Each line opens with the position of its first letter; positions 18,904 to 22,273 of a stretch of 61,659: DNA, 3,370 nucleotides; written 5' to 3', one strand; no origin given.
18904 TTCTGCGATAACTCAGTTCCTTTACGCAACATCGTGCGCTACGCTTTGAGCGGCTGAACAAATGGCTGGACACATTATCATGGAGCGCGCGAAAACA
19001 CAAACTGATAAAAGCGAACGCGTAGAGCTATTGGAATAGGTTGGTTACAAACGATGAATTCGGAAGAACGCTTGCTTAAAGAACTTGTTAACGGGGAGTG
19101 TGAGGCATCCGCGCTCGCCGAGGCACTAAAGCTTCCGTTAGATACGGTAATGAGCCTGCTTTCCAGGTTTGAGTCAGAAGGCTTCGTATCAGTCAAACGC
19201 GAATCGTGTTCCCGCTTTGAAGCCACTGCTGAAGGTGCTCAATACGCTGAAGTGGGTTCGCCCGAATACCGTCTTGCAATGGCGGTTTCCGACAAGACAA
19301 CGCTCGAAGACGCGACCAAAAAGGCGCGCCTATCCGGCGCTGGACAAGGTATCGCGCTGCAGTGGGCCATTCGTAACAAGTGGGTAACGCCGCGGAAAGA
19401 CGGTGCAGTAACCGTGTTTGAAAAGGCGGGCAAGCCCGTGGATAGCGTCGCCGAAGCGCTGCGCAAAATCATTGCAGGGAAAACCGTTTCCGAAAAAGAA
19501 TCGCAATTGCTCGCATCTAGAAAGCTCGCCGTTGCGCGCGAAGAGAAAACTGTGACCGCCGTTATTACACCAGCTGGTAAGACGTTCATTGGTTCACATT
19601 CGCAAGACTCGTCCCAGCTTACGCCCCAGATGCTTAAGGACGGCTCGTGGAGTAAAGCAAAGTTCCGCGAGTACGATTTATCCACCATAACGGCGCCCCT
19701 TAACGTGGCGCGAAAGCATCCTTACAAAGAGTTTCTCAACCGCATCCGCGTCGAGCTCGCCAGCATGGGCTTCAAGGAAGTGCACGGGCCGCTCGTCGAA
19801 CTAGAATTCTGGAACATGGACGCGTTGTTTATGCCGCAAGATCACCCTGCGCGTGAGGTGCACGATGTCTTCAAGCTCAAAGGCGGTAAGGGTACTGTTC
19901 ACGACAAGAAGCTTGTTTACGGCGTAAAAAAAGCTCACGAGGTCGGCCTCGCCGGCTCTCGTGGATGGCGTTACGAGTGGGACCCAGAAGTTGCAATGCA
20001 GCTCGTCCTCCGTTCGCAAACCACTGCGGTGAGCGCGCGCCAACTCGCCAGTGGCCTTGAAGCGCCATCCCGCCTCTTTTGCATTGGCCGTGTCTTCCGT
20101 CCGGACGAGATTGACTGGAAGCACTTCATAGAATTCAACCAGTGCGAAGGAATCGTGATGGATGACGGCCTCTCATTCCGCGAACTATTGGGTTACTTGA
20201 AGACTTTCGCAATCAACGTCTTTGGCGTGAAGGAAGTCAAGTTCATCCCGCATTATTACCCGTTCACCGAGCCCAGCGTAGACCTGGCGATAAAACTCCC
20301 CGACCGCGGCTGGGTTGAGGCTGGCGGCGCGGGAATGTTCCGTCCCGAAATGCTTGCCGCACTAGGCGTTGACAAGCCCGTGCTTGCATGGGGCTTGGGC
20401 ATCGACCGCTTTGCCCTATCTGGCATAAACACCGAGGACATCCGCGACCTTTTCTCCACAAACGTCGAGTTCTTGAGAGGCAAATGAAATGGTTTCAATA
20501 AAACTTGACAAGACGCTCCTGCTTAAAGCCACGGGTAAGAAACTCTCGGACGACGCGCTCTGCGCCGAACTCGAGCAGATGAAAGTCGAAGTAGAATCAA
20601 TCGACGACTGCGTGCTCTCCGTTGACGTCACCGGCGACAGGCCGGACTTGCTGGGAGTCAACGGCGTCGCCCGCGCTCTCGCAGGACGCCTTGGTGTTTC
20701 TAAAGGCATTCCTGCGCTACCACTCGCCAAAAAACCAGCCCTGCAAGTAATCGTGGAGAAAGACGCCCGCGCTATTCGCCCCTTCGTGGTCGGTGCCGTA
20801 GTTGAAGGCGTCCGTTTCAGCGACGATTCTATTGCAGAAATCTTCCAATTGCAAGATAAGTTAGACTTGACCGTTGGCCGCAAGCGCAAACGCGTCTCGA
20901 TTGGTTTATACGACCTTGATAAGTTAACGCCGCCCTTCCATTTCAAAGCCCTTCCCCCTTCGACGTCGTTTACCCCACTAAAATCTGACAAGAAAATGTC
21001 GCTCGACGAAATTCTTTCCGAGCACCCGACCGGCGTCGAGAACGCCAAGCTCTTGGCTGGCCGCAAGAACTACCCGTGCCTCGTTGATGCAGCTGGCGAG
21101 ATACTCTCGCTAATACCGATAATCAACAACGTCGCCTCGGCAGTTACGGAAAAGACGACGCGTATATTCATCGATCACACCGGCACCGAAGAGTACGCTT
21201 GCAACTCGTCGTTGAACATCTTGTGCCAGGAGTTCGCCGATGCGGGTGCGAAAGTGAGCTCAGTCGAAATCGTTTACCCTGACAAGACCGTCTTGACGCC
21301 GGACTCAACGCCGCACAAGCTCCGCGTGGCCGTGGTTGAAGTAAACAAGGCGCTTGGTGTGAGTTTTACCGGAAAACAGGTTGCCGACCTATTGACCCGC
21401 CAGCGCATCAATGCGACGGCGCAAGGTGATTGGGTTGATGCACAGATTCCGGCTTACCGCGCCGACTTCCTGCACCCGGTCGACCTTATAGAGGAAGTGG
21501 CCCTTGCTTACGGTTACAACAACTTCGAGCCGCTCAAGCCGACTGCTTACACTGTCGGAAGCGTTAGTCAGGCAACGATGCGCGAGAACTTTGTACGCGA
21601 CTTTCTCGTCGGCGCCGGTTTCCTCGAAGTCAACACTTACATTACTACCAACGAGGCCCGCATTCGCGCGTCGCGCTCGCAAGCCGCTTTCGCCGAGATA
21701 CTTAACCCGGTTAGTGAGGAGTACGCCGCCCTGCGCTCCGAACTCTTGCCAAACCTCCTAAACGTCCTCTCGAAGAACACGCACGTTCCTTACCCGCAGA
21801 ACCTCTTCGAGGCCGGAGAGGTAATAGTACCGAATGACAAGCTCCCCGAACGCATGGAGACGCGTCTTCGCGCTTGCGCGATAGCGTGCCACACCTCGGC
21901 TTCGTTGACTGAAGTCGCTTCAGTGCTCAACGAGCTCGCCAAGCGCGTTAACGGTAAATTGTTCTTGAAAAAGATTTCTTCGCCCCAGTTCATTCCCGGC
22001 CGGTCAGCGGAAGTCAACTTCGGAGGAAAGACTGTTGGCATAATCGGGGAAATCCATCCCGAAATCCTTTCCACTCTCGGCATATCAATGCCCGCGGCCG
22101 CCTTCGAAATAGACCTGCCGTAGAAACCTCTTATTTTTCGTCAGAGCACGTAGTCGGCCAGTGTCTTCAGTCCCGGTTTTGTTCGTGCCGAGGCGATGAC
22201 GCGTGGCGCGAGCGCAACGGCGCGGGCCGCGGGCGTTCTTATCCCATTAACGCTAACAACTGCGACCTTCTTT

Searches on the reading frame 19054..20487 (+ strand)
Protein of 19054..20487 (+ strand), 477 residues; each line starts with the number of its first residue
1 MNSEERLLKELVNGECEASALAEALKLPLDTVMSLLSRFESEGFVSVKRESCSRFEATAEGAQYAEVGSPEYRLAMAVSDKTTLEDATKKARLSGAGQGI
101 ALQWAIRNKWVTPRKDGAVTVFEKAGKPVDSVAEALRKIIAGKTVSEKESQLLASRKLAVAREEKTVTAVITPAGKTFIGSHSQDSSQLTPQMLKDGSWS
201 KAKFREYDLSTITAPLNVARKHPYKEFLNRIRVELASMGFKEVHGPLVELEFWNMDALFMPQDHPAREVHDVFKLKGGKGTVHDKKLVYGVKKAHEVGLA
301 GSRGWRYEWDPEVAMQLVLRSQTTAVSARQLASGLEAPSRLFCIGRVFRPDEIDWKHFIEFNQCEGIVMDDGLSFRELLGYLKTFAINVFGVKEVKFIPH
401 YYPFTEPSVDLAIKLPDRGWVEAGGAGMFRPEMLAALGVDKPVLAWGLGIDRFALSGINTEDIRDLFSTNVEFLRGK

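Call 48: search_protein_families(library=pfam, proteins=[window:19054-20487:+], max_evalue=0.00001)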
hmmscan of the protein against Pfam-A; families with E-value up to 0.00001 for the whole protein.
window:19054-20487:+ (477 aa): 1 family
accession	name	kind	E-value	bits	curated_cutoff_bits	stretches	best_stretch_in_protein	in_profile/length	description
PF01409.25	tRNA-synt_2d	-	5.4e-79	265.6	19.8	1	207-475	2-244/246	tRNA synthetases class II core domain (F)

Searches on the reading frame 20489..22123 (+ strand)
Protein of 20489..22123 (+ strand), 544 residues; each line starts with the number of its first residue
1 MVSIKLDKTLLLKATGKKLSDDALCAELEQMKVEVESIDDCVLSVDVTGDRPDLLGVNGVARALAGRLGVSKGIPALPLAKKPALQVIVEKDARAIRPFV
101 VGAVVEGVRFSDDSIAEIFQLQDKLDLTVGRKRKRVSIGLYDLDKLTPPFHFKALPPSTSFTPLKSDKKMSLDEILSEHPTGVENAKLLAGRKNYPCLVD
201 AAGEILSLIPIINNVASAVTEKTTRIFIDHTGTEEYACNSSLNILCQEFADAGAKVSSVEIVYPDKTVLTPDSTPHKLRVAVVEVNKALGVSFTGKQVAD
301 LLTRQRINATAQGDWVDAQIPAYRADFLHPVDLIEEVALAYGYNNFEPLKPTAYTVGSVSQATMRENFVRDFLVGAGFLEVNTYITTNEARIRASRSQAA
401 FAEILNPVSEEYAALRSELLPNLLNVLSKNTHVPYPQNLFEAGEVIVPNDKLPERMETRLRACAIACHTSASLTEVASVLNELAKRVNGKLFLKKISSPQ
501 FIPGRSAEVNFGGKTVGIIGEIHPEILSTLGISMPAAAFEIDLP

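Call 48: search_protein_families(library=pfam, proteins=[window:20489-22123:+], max_evalue=0.00001)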
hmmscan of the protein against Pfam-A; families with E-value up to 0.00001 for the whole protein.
window:20489-22123:+ (544 aa): 3 families
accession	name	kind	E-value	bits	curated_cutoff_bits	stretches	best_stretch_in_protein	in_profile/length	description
PF17759.6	tRNA_synthFbeta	-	8e-38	130.5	22.4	1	352-543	7-214/214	Phenylalanyl tRNA synthetase beta chain CLM domain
PF03484.21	B5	-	2.2e-21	76.3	28.6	1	280-343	3-67/67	tRNA synthetase B5 domain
PF03483.22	B3_4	-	1.1e-07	32.1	29.3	1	137-234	52-128/174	B3/4 domain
